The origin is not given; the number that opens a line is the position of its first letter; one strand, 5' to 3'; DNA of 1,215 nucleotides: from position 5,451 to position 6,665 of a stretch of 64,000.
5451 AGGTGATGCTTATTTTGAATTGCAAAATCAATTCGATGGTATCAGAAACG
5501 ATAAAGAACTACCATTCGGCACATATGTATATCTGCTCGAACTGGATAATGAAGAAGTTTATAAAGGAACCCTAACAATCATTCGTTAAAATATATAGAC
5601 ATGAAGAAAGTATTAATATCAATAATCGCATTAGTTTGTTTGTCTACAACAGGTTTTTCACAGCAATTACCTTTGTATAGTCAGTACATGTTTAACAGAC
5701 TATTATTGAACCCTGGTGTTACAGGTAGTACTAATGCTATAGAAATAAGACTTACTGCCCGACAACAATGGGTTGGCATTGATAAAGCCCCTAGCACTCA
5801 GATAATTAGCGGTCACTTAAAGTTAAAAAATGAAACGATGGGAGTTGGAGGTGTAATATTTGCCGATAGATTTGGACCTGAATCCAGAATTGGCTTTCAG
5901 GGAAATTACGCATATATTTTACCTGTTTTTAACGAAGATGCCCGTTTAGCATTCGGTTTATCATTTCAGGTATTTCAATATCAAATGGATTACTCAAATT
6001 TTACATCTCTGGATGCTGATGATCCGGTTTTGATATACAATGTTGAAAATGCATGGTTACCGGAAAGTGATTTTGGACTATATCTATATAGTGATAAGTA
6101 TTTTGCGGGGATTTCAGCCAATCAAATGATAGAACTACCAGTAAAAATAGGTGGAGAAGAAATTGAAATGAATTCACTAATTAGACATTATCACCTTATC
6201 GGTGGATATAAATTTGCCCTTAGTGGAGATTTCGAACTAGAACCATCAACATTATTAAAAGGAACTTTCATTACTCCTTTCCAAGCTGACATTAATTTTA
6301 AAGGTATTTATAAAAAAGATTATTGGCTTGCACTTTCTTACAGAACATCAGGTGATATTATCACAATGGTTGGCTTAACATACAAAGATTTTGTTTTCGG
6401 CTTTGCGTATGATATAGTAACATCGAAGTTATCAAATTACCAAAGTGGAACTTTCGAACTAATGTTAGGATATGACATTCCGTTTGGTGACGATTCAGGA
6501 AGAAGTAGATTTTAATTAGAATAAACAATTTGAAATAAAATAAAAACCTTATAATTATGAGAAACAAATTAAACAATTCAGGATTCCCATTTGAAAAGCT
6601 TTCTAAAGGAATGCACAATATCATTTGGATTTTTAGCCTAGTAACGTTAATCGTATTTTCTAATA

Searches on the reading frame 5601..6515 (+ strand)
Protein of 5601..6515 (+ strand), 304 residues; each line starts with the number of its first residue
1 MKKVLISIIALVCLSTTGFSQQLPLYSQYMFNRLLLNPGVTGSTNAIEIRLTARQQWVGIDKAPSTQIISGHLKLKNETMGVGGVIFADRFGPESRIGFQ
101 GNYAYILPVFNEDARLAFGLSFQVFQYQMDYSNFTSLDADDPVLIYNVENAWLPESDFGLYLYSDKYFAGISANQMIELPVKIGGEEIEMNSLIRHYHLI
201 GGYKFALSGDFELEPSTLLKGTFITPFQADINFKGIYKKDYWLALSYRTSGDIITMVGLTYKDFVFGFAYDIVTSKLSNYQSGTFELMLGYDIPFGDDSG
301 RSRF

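Call 70: search_protein_families(library=pfam, proteins=[window:5601-6515:+], max_evalue=0.00001)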
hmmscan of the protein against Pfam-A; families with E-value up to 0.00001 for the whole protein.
window:5601-6515:+ (304 aa): 1 family
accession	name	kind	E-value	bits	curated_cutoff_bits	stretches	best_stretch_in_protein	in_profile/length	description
PF11751.14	PorP_SprF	-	2e-72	244.4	22.3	1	20-291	3-273/273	Type IX secretion system membrane protein PorP/SprF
